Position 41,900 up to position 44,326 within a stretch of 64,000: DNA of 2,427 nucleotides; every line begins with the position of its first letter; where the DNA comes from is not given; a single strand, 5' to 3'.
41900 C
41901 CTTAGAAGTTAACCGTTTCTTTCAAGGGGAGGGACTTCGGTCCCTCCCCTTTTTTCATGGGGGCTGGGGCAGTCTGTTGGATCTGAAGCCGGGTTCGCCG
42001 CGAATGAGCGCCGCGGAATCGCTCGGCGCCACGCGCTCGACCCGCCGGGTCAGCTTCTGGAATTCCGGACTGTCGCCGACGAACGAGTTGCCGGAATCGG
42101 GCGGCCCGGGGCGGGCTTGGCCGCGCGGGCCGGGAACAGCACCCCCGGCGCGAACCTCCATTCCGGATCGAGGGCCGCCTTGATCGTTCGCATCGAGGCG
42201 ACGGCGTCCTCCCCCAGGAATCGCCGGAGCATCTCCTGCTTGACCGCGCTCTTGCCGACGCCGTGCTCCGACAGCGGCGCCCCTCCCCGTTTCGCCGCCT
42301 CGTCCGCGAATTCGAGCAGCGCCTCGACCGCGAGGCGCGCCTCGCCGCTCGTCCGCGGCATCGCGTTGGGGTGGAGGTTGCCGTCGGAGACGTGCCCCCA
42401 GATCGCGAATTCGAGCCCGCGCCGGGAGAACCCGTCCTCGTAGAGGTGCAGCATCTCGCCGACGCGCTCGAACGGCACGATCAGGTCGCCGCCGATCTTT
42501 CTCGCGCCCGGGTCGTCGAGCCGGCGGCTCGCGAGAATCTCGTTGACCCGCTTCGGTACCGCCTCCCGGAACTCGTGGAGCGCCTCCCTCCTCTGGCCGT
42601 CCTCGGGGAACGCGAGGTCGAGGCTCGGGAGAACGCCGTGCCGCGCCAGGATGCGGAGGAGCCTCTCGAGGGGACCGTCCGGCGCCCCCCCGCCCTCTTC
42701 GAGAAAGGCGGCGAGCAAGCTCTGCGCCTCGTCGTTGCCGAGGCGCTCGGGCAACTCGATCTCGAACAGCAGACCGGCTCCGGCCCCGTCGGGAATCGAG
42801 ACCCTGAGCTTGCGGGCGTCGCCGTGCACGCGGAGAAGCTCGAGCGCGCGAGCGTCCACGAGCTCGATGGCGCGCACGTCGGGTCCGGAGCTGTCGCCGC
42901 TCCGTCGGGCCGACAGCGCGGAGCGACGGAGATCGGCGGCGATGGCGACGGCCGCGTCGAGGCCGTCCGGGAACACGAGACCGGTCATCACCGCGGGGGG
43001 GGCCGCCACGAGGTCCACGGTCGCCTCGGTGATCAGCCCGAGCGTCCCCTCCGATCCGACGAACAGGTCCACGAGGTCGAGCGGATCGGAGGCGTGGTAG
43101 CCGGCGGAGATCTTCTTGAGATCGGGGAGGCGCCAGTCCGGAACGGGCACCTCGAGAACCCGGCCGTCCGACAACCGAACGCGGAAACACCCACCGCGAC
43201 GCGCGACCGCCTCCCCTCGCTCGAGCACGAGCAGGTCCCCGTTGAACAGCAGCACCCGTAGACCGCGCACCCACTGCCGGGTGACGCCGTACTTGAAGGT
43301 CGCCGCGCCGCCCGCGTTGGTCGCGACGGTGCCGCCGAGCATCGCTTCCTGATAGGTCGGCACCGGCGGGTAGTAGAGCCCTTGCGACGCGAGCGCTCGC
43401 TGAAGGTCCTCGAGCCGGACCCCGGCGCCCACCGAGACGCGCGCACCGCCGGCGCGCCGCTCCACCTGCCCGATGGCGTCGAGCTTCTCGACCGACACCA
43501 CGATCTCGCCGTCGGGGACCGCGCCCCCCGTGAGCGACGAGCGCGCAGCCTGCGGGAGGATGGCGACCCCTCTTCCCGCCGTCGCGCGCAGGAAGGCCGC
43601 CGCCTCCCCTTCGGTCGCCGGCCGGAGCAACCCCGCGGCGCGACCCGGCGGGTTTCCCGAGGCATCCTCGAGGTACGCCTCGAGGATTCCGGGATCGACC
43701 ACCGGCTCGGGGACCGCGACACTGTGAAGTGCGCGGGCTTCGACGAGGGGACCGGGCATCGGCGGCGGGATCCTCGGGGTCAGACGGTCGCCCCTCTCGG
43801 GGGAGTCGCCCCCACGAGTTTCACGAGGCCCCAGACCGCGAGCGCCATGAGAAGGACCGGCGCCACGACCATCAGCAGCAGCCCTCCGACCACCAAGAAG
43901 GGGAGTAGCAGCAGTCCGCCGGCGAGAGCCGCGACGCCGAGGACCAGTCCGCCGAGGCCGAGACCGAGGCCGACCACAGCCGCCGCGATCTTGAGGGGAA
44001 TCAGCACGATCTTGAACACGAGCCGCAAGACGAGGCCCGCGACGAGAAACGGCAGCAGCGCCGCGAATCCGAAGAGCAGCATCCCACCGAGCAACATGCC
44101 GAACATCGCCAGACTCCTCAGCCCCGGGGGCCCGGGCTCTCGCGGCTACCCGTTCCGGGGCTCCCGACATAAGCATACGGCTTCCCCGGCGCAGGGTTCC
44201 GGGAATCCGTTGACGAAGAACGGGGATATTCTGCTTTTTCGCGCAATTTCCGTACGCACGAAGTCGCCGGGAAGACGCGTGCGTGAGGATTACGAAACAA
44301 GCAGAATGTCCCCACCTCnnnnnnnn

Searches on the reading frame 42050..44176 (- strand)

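Call 17: search_protein_families(library=pfam, max_evalue=0.001, proteins=[window:42050-44176:-])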
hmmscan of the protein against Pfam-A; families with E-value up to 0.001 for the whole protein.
window:42050-44176:- (708 aa): 2 families
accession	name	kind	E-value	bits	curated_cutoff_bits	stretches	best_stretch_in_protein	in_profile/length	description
PF02913.24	FAD-oxidase_C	-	4.5e-27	95.8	21.2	1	418-678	16-246/248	FAD linked oxidases, C-terminal domain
PF01565.28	FAD_binding_4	-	1.1e-26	93.6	26.4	1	181-317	2-137/139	FAD binding domain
